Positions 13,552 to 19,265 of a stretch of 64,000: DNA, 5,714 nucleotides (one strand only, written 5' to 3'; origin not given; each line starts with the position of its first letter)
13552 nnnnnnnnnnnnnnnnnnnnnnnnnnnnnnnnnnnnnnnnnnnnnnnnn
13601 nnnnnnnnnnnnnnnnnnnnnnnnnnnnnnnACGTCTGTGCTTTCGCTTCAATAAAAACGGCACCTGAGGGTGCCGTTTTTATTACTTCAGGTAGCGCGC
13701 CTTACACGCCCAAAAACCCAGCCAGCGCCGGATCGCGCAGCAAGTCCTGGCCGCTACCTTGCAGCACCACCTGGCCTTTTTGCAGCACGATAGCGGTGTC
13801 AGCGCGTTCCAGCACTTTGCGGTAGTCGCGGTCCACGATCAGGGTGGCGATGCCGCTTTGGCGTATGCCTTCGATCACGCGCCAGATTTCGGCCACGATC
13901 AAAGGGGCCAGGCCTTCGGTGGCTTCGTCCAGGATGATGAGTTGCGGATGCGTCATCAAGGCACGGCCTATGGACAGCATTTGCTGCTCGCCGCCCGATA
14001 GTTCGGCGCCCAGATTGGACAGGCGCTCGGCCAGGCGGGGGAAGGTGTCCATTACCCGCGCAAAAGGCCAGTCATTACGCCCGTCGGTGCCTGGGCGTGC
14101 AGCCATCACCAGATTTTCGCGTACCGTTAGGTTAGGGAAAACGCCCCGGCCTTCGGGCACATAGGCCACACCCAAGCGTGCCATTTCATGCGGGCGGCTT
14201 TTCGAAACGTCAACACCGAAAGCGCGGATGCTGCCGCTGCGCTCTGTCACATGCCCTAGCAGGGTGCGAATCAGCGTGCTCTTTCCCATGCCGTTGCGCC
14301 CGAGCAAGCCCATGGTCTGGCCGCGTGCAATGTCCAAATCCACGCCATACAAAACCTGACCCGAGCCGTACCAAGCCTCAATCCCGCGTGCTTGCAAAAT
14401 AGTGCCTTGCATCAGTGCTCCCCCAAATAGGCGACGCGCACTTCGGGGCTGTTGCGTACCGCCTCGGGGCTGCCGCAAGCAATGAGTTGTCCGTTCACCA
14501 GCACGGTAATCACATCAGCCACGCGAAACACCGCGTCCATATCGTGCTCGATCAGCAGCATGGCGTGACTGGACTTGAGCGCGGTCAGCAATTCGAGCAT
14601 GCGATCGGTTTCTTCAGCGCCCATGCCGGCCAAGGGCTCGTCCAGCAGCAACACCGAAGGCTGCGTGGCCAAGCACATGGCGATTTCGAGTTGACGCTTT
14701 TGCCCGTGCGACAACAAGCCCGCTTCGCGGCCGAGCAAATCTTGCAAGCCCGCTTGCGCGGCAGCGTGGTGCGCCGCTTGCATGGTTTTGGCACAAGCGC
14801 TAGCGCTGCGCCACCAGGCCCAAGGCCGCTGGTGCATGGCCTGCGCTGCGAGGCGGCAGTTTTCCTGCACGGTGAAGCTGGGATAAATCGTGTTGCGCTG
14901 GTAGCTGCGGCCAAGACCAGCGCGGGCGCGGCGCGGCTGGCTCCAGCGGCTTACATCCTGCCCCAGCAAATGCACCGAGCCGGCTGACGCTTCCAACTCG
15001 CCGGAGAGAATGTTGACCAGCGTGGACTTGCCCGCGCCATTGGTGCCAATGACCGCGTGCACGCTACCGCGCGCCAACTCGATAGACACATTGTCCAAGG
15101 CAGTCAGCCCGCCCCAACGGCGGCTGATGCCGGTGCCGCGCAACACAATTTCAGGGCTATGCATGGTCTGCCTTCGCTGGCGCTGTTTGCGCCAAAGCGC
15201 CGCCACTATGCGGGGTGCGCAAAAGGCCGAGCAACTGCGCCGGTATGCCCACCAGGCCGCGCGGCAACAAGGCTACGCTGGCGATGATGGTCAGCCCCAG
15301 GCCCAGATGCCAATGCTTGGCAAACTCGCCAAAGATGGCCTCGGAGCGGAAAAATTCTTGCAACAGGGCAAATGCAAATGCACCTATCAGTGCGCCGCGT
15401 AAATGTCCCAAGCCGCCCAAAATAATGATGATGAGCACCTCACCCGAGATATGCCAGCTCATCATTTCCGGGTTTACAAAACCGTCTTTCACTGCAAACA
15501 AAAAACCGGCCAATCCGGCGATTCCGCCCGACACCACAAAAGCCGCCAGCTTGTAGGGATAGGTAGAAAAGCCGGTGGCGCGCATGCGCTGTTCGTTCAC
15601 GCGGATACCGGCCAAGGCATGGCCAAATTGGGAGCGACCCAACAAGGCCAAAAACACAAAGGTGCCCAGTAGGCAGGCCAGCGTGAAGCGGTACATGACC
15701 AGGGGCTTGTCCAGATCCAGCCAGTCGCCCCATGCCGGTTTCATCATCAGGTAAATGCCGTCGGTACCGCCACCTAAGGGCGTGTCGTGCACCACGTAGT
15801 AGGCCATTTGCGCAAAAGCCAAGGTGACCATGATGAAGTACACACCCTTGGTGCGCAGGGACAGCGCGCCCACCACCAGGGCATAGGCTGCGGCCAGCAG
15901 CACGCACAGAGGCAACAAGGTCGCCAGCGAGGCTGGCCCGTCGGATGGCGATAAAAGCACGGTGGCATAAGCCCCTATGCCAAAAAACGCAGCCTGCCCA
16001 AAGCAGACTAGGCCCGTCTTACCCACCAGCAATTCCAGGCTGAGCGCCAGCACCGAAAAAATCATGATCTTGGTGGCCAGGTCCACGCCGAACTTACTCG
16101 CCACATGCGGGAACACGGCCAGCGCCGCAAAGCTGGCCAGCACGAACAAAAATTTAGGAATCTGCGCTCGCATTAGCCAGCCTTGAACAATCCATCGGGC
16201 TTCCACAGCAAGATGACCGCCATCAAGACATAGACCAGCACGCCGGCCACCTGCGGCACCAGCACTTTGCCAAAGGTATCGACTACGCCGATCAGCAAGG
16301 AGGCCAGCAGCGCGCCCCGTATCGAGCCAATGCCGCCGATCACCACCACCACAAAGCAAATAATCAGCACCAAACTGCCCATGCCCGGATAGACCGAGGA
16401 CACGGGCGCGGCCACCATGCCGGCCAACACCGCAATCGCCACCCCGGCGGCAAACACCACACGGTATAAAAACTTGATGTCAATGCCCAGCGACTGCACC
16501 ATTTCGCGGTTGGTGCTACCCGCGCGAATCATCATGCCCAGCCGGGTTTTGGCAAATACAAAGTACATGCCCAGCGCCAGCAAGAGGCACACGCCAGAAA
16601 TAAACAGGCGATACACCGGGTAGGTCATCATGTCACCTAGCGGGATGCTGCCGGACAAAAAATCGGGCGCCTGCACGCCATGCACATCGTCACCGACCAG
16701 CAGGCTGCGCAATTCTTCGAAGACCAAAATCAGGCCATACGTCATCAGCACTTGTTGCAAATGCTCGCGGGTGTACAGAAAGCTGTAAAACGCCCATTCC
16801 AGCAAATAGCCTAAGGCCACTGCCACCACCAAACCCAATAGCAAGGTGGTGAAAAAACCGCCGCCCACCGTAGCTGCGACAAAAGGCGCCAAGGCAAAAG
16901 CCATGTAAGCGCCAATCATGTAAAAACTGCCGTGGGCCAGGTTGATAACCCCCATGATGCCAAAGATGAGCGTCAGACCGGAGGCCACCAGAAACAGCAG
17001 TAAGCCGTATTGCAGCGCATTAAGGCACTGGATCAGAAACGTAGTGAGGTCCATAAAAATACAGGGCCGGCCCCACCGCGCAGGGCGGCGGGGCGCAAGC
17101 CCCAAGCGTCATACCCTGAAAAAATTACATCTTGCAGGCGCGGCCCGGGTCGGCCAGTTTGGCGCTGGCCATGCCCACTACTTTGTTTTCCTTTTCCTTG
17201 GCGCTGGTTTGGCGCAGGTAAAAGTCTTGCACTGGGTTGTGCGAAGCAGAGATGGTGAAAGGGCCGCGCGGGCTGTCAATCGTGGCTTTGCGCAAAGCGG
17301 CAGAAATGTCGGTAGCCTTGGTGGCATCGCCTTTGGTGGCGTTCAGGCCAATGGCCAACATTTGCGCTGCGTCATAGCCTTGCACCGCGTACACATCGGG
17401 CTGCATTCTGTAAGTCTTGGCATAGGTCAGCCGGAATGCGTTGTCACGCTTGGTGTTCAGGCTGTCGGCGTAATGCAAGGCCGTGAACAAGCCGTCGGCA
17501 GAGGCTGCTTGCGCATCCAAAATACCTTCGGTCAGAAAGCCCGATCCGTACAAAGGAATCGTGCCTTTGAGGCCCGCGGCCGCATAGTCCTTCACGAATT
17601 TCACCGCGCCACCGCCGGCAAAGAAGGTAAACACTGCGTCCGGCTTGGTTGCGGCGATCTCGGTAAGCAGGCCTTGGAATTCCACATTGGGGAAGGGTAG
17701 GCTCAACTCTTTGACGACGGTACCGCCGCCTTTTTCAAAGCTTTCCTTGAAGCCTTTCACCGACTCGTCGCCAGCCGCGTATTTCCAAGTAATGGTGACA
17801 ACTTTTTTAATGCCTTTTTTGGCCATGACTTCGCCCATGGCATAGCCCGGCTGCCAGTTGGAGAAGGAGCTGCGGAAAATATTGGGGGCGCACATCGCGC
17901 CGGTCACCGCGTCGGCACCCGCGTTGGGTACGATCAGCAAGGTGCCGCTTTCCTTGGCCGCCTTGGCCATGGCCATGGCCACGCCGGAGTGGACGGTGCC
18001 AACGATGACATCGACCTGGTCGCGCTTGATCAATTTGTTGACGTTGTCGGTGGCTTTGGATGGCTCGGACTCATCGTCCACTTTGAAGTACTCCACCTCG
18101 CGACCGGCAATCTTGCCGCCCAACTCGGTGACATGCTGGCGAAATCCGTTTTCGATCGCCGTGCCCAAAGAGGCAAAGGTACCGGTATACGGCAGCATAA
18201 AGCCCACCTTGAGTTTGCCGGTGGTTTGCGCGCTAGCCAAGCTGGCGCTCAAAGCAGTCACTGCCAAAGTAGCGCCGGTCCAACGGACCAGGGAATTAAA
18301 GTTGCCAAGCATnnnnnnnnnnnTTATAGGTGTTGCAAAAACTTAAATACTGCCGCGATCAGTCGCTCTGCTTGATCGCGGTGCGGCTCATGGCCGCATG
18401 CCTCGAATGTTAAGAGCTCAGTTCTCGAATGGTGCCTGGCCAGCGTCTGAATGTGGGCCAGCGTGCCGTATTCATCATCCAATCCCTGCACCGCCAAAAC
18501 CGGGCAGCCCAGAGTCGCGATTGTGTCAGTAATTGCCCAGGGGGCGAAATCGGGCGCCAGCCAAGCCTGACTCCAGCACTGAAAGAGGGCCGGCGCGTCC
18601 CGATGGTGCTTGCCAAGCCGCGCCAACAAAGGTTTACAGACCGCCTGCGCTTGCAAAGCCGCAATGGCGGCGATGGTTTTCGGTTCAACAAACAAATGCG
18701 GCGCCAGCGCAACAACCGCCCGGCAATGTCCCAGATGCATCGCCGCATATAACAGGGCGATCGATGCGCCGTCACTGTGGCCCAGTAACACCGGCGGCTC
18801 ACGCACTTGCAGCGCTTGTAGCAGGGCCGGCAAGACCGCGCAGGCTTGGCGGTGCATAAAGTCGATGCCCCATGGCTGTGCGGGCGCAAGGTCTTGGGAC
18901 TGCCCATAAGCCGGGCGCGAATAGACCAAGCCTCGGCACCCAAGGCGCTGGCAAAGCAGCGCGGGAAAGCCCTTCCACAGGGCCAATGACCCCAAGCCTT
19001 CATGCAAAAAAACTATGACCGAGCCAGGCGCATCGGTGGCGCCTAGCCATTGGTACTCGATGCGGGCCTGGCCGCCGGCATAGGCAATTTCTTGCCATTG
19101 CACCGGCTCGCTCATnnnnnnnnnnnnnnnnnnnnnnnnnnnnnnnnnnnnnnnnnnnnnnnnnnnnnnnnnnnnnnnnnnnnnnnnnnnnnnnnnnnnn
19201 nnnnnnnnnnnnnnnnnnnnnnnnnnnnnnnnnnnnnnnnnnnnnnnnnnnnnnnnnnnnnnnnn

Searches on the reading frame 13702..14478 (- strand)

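Call 39: search_protein_families(library=pfam, proteins=[window:13702-14478:-], max_evalue=0.000001)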
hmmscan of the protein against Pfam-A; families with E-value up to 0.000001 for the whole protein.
window:13702-14478:- (258 aa): 1 family
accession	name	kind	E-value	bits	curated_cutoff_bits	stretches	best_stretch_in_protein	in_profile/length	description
PF00005.33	ABC_tran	-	3.5e-31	109.1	25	1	45-187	3-136/137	ABC transporter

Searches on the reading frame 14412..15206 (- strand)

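Call 40: search_protein_families(library=pfam, proteins=[window:14412-15206:-], max_evalue=0.000001)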
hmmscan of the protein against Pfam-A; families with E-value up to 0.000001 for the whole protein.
window:14412-15206:- (264 aa): 2 families
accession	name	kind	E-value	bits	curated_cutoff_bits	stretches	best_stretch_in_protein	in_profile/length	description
PF00005.33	ABC_tran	-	1.1e-31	110.7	25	1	37-193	1-137/137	ABC transporter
PF12399.14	BCA_ABC_TP_C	-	6.7e-10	38.8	25.5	1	240-264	1-25/27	Branched-chain amino acid ATP-binding cassette transporter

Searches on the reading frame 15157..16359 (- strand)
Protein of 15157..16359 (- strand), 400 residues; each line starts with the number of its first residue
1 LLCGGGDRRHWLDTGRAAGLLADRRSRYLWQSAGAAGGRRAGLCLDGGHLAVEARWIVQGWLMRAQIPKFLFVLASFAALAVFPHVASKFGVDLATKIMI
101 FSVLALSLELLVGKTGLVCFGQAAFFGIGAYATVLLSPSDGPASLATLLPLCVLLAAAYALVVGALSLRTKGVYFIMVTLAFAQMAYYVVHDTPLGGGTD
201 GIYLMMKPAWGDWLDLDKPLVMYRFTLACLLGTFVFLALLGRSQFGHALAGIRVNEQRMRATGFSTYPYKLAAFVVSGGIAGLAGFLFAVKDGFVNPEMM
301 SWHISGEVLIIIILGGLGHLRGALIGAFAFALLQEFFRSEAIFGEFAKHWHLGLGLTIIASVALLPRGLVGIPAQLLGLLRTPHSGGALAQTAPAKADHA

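Call 40: search_protein_families(library=pfam, proteins=[window:15157-16359:-], max_evalue=0.000001)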
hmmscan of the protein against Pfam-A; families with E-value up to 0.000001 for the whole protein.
window:15157-16359:- (400 aa): 1 family
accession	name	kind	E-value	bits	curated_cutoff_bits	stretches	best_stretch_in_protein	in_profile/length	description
PF02653.21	BPD_transp_2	-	4.3e-39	134.7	26.8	1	93-338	4-247/269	Branched-chain amino acid transport system / permease component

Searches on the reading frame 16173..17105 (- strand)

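Call 40: search_protein_families(library=pfam, proteins=[window:16173-17105:-], max_evalue=0.000001)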
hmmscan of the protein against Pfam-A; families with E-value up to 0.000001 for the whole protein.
window:16173-17105:- (310 aa): 1 family
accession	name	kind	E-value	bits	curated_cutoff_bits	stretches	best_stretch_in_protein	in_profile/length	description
PF02653.21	BPD_transp_2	-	9.3e-33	113.9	26.8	1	28-299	3-269/269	Branched-chain amino acid transport system / permease component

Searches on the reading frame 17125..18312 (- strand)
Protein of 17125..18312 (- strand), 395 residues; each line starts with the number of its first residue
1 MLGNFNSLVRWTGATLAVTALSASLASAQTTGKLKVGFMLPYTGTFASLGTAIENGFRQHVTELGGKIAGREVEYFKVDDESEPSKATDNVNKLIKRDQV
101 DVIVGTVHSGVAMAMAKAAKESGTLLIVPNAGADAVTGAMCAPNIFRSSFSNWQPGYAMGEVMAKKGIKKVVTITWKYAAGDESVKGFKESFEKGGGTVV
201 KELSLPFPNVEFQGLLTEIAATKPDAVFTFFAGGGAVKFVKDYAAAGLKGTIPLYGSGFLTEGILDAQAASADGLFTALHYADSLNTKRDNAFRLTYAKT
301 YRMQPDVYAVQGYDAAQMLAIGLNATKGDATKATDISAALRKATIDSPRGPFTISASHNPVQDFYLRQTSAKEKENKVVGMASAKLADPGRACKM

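Call 40: search_protein_families(library=pfam, proteins=[window:17125-18312:-], max_evalue=0.000001)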
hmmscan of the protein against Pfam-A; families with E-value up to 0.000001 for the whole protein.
window:17125-18312:- (395 aa): 3 families
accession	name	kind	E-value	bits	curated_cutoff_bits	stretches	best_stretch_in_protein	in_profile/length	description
PF13458.12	Peripla_BP_6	-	5.1e-74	250.4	31.7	1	34-372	2-341/343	Periplasmic binding protein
PF13433.12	Peripla_BP_5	-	4.7e-27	95.5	27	1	34-357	1-323/363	Periplasmic binding protein domain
PF01094.35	ANF_receptor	-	1.3e-15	57.7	25.4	1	69-341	21-321/353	Receptor family ligand binding region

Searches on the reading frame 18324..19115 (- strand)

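Call 40: search_protein_families(library=pfam, proteins=[window:18324-19115:-], max_evalue=0.000001)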
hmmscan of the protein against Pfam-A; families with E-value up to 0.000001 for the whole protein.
window:18324-19115:- (263 aa): 3 families
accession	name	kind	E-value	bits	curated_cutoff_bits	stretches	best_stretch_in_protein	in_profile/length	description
PF00561.26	Abhydrolase_1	-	9e-13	48.9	25.8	1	33-141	2-105/245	alpha/beta hydrolase fold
PF12697.13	Abhydrolase_6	-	1.7e-11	45.7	26.3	1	34-255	1-217/217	Alpha/beta hydrolase family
PF12146.15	Hydrolase_4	-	2.8e-07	30.5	27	0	101-158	71-128/239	Serine aminopeptidase, S33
